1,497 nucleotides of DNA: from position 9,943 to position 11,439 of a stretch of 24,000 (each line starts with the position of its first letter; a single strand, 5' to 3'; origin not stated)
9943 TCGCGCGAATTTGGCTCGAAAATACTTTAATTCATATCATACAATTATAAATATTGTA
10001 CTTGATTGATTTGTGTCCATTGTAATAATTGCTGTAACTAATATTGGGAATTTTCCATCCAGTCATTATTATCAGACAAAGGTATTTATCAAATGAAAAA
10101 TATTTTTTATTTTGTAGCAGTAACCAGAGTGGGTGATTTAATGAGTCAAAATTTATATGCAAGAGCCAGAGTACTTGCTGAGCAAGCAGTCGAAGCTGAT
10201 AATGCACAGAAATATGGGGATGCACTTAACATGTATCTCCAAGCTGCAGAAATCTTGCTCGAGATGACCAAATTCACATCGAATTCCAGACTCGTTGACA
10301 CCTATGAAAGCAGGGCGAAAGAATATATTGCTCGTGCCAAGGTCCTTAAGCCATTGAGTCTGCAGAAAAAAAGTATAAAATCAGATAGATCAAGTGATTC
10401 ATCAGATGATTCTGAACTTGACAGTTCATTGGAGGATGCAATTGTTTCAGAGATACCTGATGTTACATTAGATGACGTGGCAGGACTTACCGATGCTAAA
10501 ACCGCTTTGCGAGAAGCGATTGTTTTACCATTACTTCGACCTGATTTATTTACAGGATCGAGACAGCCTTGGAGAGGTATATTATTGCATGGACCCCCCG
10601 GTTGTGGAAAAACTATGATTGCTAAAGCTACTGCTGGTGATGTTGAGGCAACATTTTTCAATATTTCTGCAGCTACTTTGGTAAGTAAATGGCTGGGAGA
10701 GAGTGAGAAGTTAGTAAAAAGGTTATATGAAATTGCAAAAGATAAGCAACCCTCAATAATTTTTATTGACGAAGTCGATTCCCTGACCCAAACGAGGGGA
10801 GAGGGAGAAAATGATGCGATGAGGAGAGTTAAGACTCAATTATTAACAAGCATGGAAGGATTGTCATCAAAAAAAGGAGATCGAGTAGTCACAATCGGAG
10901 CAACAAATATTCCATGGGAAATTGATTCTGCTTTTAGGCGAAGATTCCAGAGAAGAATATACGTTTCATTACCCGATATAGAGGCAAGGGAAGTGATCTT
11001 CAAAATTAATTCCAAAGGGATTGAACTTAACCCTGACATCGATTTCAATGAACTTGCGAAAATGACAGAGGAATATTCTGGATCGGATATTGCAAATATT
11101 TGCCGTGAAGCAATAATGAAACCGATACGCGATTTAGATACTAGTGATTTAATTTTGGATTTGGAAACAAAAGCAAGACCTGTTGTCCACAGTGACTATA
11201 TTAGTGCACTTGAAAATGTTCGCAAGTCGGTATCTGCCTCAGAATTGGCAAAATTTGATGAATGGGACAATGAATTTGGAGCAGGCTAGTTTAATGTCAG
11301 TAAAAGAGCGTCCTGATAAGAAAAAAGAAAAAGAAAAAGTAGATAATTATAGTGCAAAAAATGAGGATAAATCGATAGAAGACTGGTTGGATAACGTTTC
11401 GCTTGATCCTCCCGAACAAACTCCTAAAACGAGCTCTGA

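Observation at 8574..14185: Complete eukaryote-type ESCRT-I / ESCRT-II / ESCRT-III / Vps4 machinery in one 5.6-kb archaeal locus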

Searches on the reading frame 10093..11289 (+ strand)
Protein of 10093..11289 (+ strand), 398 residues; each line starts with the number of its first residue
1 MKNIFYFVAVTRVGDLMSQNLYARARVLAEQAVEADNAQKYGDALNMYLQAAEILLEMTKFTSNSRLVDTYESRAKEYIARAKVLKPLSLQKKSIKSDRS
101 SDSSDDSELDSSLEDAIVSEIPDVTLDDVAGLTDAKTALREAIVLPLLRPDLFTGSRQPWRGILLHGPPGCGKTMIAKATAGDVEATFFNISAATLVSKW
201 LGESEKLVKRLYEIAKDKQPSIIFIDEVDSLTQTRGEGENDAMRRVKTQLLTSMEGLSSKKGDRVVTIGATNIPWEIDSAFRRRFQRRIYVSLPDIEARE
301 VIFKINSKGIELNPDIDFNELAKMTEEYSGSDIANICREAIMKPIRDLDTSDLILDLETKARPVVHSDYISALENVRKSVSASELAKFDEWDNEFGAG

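Call 3: search_protein_families(library=pfam, proteins=[window:10093-11289:+], max_evalue=1)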
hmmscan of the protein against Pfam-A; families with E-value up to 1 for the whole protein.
window:10093-11289:+ (398 aa): 34 families (the best 25 are shown)
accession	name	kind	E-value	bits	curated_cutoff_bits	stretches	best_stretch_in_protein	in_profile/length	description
PF00004.35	AAA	-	5.6e-41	140.5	21.2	1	163-292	1-130/131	ATPase family associated with various cellular activities (AAA)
PF17862.7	AAA_lid_3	-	2.7e-13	49.6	27.2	1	315-348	1-34/45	AAA+ lid domain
PF04212.24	MIT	-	7.6e-12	45.6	30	1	24-86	3-65/66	MIT (microtubule interacting and transport) domain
PF09336.16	Vps4_C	-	1e-06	29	21.3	1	360-396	25-61/61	Vps4 C terminal oligomerisation domain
PF05496.18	RuvB_N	-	2e-06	28.1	27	1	162-285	35-153/159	Holliday junction DNA helicase RuvB P-loop domain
PF13173.12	AAA_14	-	8.9e-06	26.2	27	1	163-235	5-78/129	AAA domain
PF13401.12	AAA_22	-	3.3e-05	24.6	27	2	163-180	8-25/130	AAA domain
PF07728.20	AAA_5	-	4.5e-05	23.9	22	1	163-285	2-139/139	AAA domain (dynein-related subfamily)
PF07724.20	AAA_2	-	0.00026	21.5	27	1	163-262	6-109/166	AAA domain (Cdc48 subfamily)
PF13191.12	AAA_16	-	0.00042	21.3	32.6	1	156-185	21-49/167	AAA ATPase domain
PF06745.19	ATPase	-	0.00083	19.2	26.6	1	203-256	103-153/231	KaiC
PF24883.2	NPHP3_N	-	0.0011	19.6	24.8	1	163-185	25-47/164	Nephrocystin 3, N-terminal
PF06068.19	TIP49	-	0.0018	18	23.8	1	143-211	38-103/347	TIP49 P-loop domain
PF20720.3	nSTAND3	-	0.0055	16.9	27.2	1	163-228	20-74/155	Novel STAND NTPase 3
PF01078.27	Mg_chelatase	-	0.0075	16.1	20.3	1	163-180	25-42/207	Magnesium chelatase, subunit ChlI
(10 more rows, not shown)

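Call 4: search_protein_families(library=ncbifam, proteins=[window:10093-11289:+], max_evalue=1)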
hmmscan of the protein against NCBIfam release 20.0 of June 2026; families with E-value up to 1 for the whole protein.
window:10093-11289:+ (398 aa): 41 families (the best 25 are shown)
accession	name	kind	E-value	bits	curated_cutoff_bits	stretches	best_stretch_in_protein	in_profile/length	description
NF041006.2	cell_div_CdvC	equivalog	1.6e-92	310.3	650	1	20-396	6-369/370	cell division protein CdvC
NF003069.1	PRK03992.1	subfamily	1.9e-67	228.1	500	1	107-357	111-365/379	proteasome-activating nucleotidase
TIGR01243.1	CDC48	subfamily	3.4e-67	227.3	802.65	1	112-395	438-729/733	CDC48 family AAA ATPase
TIGR01242.2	TIGR01242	subfamily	4.1e-64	216.8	500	1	108-349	95-340/362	proteasome-activating nucleotidase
NF047748.1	PrtsmActNtasePan1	equivalog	5.6e-58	196.9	750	1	110-358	131-383/405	proteasome-activating nucleotidase Pan1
NF047747.1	PrtsmActNtasePan2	equivalog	2.4e-56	191.7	700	1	106-358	130-386/397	proteasome-activating nucleotidase Pan2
TIGR01241.2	FtsH_fam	equivalog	1.8e-55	188.9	600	1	108-347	143-385/598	ATP-dependent zinc metalloprotease FtsH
NF008004.0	PRK10733.1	equivalog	3e-40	137.8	1008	1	124-346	149-374/644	ATP-dependent zinc metalloprotease FtsH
TIGR03689.1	pup_AAA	equivalog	7.5e-40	137.1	504.75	1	70-305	124-376/512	proteasome ATPase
NF042959.1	IteA_antiphage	equivalog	1.3e-33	116.7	510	1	163-345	128-305/367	anti-phage ATPase IteA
TIGR03922.1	T7SS_EccA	equivalog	3.1e-10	39.2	466.65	1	122-289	271-446/557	type VII secretion AAA-ATPase EccA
NF003229.0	PRK04195.1-5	equivalog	2.5e-08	33.1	280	1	125-242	15-126/413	replication factor C large subunit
TIGR00635.1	ruvB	equivalog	1.2e-07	31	299.05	1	163-331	33-194/305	Holliday junction branch migration DNA helicase RuvB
NF000868.0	PRK00080.1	equivalog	1.9e-06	27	282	1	162-286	53-172/330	Holliday junction branch migration DNA helicase RuvB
NF003745.1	PRK05342.1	equivalog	2.5e-06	26.6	359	1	163-235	112-190/418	ATP-dependent Clp protease ATP-binding subunit ClpX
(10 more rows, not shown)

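Call 16: search_solved_structures(query=window:10093-11289:+, max_evalue=1e-40)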
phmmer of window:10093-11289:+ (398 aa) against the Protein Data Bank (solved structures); distinct sequences matched with E-value up to 1e-40: 191 (the best 60 are shown).
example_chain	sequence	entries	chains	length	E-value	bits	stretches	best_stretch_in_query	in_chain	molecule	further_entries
5g4g_A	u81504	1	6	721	4.7e-105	355.1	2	104-349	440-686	VCP-LIKE ATPASE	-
5g4f_A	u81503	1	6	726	5.3e-105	354.9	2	104-349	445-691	VCP-LIKE ATPASE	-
5vc7_A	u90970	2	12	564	1.4e-104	353.6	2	107-373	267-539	VCP-like ATPase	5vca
9m4n_A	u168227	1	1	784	8.7e-102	344.3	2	120-354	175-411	Cell division control protein 48 homolog A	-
9m3v_A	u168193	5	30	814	1e-101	344.1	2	120-354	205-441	Cell division control protein 48 homolog A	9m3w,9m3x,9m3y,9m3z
5c18_A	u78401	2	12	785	1e-101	344.1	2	111-390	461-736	Transitional endoplasmic reticulum ATPase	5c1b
7wub_C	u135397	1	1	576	1e-100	340.8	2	111-364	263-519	Transitional endoplasmic reticulum ATPase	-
1r7r_A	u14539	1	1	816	1.9e-100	339.9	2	111-364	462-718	Transitional endoplasmic reticulum ATPase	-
7rlj_A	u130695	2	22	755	2e-100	339.9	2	111-364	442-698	Transitional endoplasmic reticulum ATPase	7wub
8yka_A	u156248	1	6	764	2.1e-100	339.8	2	111-364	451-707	Transitional endoplasmic reticulum ATPase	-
7wub_D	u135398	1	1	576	2.3e-100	339.7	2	111-364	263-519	Transitional endoplasmic reticulum ATPase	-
7y4w_A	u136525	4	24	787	2.4e-100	339.6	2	111-364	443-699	Transitional endoplasmic reticulum ATPase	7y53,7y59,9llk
5c19_A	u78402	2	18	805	2.5e-100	339.6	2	111-364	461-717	Transitional endoplasmic reticulum ATPase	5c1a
7rl9_A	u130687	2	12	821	2.5e-100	339.5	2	111-364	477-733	Transitional endoplasmic reticulum ATPase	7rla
7bp9_A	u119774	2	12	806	2.5e-100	339.5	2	111-364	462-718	Transitional endoplasmic reticulum ATPase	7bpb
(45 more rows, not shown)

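Call 19: find_related_loci(query=window:10093-11289:+, collection=genome_contigs, flank=8000)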
Query window:10093-11289:+ (398 aa) in genome_contigs; peptide patterns used: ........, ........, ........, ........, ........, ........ (x = any residue, [..] = any of these).
599 stretches matched a pattern (row limit reached: there are more); 523 encode a relative of the query (tblastn E <= 1e-3); the best 80 are kept; 80 distinct loci.
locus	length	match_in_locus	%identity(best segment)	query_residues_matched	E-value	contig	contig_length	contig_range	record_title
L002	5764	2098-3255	79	14-398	0e+0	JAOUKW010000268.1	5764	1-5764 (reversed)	MAG: Candidatus Heimdallarchaeota archaeon isolate 8_1_Jan_SF_Bin58 8_1_Jan_SF_Bin58_scaffold_9435_c1, whole genome shot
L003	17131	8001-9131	75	17-398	0e+0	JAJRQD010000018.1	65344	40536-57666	MAG: archaeon isolate Dive100_bin10.34 k141_95747, whole genome shotgun sequence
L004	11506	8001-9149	71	17-398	2e-180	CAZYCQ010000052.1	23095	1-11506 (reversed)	MAG TPA_asm: uncultured archaeon isolate SRP162660_co1_241 genome assembly, contig: NODE_801_length_23095_cov_10.800608,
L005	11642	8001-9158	61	5-398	7e-159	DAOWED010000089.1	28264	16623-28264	MAG TPA_asm: Candidatus Heimdallarchaeota archaeon isolate CSMAG_1930 CSMAG_1930_k141_4627390_length_28264_cov_12.9925,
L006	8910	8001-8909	72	17-318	4e-147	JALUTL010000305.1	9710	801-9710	MAG: Candidatus Heimdallarchaeota archaeon isolate S146_metabat2_scaf2bin.271 S146_NODE_4889_length_9710_cov_1.859960, w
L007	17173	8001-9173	51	13-397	7e-127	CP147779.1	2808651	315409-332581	MAG: Promethearchaeati archaeon SRVP18_Atabeyarchaeia-1 chromosome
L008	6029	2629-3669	35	20-380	3e-63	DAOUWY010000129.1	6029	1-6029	MAG TPA_asm: Methanosarcinales archaeon isolate CSMAG_887 CSMAG_887_k141_64345_length_6029_cov_296.7368, whole genome sh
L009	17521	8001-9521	40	103-379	2e-56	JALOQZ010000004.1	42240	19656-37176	MAG: Pirellula sp. isolate Prado168 scaffold_825, whole genome shotgun sequence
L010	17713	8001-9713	41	88-390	2e-54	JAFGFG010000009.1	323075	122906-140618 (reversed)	MAG: Candidatus Aenigmatarchaeota archaeon isolate Zod_Metabat.1300 k87_14378440, whole genome shotgun sequence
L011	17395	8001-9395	39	87-346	1e-53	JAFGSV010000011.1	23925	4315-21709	MAG: Candidatus Aenigmatarchaeota archaeon isolate Zod_Metabat.932 k87_6751899, whole genome shotgun sequence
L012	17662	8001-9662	37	125-396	2e-53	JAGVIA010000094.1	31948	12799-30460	MAG: archaeon isolate DeMMO2_7 c_000000055924, whole genome shotgun sequence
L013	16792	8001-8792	38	95-360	3e-53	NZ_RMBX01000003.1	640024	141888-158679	Chitinophaga barathri strain YLT18 NODE_3_length_640024_cov_55.532161, whole genome shotgun sequence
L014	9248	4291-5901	42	117-390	2e-52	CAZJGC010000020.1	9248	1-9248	MAG TPA_asm: uncultured archaeon isolate SRP216583_co2_141 genome assembly, contig: NODE_6333_length_9248_cov_74.805722,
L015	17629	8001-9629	39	101-381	1e-52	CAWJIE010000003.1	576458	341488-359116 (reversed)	MAG: uncultured Nitrososphaerota archaeon isolate MFD03726.bin.2.165 genome assembly, contig: contig_34448, whole genome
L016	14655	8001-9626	42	118-383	4e-52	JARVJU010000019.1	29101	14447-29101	MAG: Nitrososphaeria archaeon isolate DRTY1_bin.15 NODE_19_length_29101_cov_3.731656, whole genome shotgun sequence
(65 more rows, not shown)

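Call 37: search_protein_families(library=pfam, proteins=[L004:438-1562:+, L004:1563-2408:-, L004:2136-3401:+, L004:3402-5618:-, L004:10265-10852:-, L004:9893-10276:+, L007:6879-7889:+, L007:5401-6672:+, L007:10763-12025:-, L007:14540-15340:-], max_evalue=0.001)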
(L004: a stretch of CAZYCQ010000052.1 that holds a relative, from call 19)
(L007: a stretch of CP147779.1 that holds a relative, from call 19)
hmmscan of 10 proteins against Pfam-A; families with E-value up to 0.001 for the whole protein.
L004:438-1562:+ (374 aa): 0 families

L004:1563-2408:- (281 aa): 0 families

L004:2136-3401:+ (421 aa): 6 families
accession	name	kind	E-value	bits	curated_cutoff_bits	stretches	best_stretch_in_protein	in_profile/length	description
PF17835.6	NOG1_N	-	4.1e-24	85.9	22.9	1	29-194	1-159/160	NOG1 N-terminal helical domain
PF01926.29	MMR_HSR1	-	1.4e-16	61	21.9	1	201-320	2-113/113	50S ribosome-binding GTPase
PF06858.20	NOG1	-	5.3e-15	55.4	27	1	265-322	1-58/58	Nucleolar GTP-binding protein 1 (NOG1)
PF02421.24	FeoB_N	-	7.2e-10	39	27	1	201-335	3-128/156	Ferrous iron transport protein B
PF00009.33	GTP_EFTU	-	0.00026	21.1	26.5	1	279-375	94-186/188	Elongation factor Tu GTP binding domain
PF04670.18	Gtr1_RagA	-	0.00086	19.2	22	0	242-360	45-162/232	Gtr1/RagA G protein conserved region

L004:3402-5618:- (738 aa): 1 family
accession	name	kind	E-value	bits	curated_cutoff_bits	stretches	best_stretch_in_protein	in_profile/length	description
PF00128.31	Alpha-amylase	-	9.3e-14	51.9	22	1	74-245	23-195/446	Alpha amylase, catalytic domain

L004:10265-10852:- (195 aa): 2 families
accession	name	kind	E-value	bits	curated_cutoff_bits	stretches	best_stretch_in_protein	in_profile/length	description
PF22794.1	jr-ZPR1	-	6.2e-17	62.1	27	1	84-190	1-113/125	ZPR1 jelly-roll domain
PF03367.19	Zn_ribbon_ZPR1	-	5.4e-07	29.4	23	1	18-63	2-46/56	ZPR1 zinc-finger domain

L004:9893-10276:+ (127 aa): 1 family
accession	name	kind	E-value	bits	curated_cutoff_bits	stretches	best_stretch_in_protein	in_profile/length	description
PF10158.14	LOH1CR12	-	0.0007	20.1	24.7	1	70-126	61-117/131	Tumour suppressor protein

L007:6879-7889:+ (336 aa): 1 family
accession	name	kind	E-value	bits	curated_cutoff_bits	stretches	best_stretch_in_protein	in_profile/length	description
PF00294.29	PfkB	-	4.3e-37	128.5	25.8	1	63-319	43-298/302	pfkB family carbohydrate kinase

L007:5401-6672:+ (423 aa): 1 family
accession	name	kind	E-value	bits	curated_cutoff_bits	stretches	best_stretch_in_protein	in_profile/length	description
PF01380.27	SIS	-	1.4e-15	57.7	25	2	96-193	6-103/131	SIS domain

L007:10763-12025:- (420 aa): 1 family
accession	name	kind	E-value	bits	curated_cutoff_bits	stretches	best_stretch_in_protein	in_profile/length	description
PF07282.18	Cas12f1-like_TNB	-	6.6e-11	42.7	26.3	1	317-375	1-58/60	Cas12f1-like, TNB domain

L007:14540-15340:- (266 aa): 1 family
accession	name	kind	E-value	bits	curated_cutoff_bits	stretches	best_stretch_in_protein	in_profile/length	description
PF04513.17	Baculo_PEP_C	-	0.00082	19.9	38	0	195-237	30-72/140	Baculovirus polyhedron envelope protein, PEP, C terminus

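Call 66: search_protein_families(library=pfam, proteins=[P0010, P0011, P0012, P0013, P0015, P0017, P0018, P0019, P0021, P0024], max_evalue=0.1)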
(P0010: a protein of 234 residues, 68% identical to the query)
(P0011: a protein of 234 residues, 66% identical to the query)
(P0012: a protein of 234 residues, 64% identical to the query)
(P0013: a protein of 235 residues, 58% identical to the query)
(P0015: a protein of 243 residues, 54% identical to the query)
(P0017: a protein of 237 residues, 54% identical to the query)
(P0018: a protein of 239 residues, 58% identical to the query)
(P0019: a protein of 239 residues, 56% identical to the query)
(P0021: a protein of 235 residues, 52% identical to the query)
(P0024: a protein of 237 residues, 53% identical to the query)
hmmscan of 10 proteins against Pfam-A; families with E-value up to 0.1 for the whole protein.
P0010 (234 aa): 2 families
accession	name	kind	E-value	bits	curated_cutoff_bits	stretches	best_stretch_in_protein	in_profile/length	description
PF00179.31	UQ_con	-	9.5e-10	38.7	27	1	44-104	48-110/140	Ubiquitin-conjugating enzyme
PF22314.2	NPC1_MLD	-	0.072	13.3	27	1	84-196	7-112/216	NPC1, middle luminal domain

P0011 (234 aa): 1 family
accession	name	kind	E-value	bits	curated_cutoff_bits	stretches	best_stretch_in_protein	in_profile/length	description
PF00179.31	UQ_con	-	5.5e-09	36.2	27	1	43-103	47-109/140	Ubiquitin-conjugating enzyme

P0012 (234 aa): 4 families
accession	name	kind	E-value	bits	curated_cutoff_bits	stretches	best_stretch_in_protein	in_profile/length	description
PF00179.31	UQ_con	-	4.7e-13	49.4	27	1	21-105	25-111/140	Ubiquitin-conjugating enzyme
PF05743.18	UEV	-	0.00077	19.8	27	1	31-97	36-110/121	UEV domain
PF09454.15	Vps23_core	-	0.064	13.7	26.8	0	169-213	15-59/64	Vps23 core domain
PF25163.1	UBA_RNF31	-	0.081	13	27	0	77-99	33-55/57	E3 ubiquitin-protein ligase RNF31, UBA domain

P0013 (235 aa): 3 families
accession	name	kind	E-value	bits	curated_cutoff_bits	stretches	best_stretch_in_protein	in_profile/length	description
PF00179.31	UQ_con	-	2.4e-10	40.6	27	1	45-107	49-113/140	Ubiquitin-conjugating enzyme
PF09454.15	Vps23_core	-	0.0023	18.3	26.8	1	167-217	14-64/64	Vps23 core domain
PF16888.10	YwqH-like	-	0.018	15.7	33.7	1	120-152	6-38/123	YwqH-like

P0015 (243 aa): 3 families
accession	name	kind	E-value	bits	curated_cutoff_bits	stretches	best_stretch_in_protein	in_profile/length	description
PF00179.31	UQ_con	-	2.2e-12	47.2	27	1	49-119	47-118/140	Ubiquitin-conjugating enzyme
PF08702.15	Fib_alpha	-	0.013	16.2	29.9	1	80-157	50-128/143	Fibrinogen alpha/beta chain family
PF05743.18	UEV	-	0.014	15.7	27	1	28-106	32-113/121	UEV domain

P0017 (237 aa): 6 families
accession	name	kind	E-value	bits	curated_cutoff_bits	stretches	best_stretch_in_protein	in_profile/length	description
PF00179.31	UQ_con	-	8e-10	38.9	27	1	43-119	47-124/140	Ubiquitin-conjugating enzyme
PF09454.15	Vps23_core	-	0.0099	16.3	26.8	1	169-217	14-62/64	Vps23 core domain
PF03528.20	Rabaptin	-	0.035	13.3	26.7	1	118-154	177-213/486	Rabaptin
PF17749.6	MIP-T3_C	-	0.037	14.5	25.8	1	117-151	108-142/154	Microtubule-binding protein MIP-T3 C-terminal region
PF25377.1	DUF7886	-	0.052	13.7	27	1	56-131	32-107/144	Domain of unknown function (DUF7886)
PF21179.3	BldD-like_C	-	0.061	13.6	27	0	116-154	12-50/70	DNA-binding protein BldD-like, C-terminal domain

P0018 (239 aa): 3 families
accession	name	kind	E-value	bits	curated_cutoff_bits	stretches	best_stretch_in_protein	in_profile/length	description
PF00179.31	UQ_con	-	9.6e-09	35.4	27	1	45-104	49-110/140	Ubiquitin-conjugating enzyme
PF22314.2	NPC1_MLD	-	0.00068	19.9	27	1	84-213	7-123/216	NPC1, middle luminal domain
PF16888.10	YwqH-like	-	0.0063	17.2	33.7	1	126-161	8-43/123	YwqH-like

P0019 (239 aa): 2 families
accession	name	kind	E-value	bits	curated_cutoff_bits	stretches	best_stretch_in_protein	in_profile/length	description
PF00179.31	UQ_con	-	1.5e-08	34.8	27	1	45-104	49-110/140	Ubiquitin-conjugating enzyme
PF09840.14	DUF2067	-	0.026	14.6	24.9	1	122-192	31-101/187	Uncharacterized protein conserved in archaea (DUF2067)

P0021 (235 aa): 4 families
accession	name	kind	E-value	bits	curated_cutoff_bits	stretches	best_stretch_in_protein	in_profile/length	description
PF00179.31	UQ_con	-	1e-12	48.3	27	1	45-115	49-121/140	Ubiquitin-conjugating enzyme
PF09454.15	Vps23_core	-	0.0012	19.2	26.8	1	167-212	14-59/64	Vps23 core domain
PF04197.17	Birna_RdRp_palm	-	0.049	12.9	25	1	49-99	104-154/531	Birnavirus RNA dependent RNA polymerase (VP1), palm domain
PF12097.14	DUF3573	-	0.081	12.2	26.6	0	115-157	33-76/383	Protein of unknown function (DUF3573)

P0024 (237 aa): 3 families
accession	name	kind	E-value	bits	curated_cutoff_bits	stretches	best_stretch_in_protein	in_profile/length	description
PF00179.31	UQ_con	-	2.3e-09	37.4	27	1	43-104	48-111/140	Ubiquitin-conjugating enzyme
PF12795.12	MscS_porin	-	0.0011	19.1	34.4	1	119-211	104-193/238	Mechanosensitive ion channel porin domain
PF09454.15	Vps23_core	-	0.022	15.2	26.8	1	170-209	15-54/64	Vps23 core domain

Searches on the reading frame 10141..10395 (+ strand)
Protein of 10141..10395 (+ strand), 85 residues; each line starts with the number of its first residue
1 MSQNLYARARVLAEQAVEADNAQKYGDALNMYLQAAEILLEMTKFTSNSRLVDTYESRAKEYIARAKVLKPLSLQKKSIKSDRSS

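Call 50: search_solved_structures(query=window:10141-10395:+, max_evalue=1)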
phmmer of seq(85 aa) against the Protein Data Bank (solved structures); distinct sequences matched with E-value up to 1: 29.
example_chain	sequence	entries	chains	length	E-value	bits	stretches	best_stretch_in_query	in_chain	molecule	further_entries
8uc6_C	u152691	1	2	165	7.2e-06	29.5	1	7-73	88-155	Calpain-7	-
2jq9_A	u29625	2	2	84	9.9e-05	26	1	7-74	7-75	Vacuolar protein sorting-associating protein 4A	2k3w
4u7y_A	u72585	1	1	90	0.00015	25.4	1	8-78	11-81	Vacuolar protein sorting-associated protein 4B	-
2jqh_A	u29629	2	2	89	0.00017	25.2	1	8-77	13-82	Vacuolar protein sorting-associating protein 4B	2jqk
1yxr_A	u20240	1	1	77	0.00017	25.2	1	7-71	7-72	vacuolar protein sorting factor 4A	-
2cpt_A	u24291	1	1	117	0.00035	24.2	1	8-78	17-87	Vacuolar sorting protein 4b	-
1wr0_A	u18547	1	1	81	0.00048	23.8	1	8-70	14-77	SKD1 protein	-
9bl8_A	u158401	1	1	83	0.00058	23.5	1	11-71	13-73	Vacuolar protein sorting-associated protein 4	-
5fvk_A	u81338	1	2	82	0.00059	23.5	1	10-71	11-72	VACUOLAR PROTEIN SORTING-ASSOCIATED PROTEIN 4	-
4niq_A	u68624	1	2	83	0.00061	23.5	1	10-71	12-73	Vacuolar protein sorting-associated protein 4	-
5fvl_A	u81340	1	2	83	0.00061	23.5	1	10-71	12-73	VACUOLAR PROTEIN SORTING-ASSOCIATED PROTEIN 4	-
2v6x_A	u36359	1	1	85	0.00066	23.4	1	10-71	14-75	VACUOLAR PROTEIN SORTING-ASSOCIATED PROTEIN 4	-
4a5x_A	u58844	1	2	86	0.0013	22.4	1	8-76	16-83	MIT DOMAIN-CONTAINING PROTEIN 1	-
2zam_A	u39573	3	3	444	0.0014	22.3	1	8-79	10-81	Vacuolar protein sorting-associating protein 4B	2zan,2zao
7l9x_A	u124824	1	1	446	0.0024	21.6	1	8-77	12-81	Vacuolar protein sorting-associated protein 4B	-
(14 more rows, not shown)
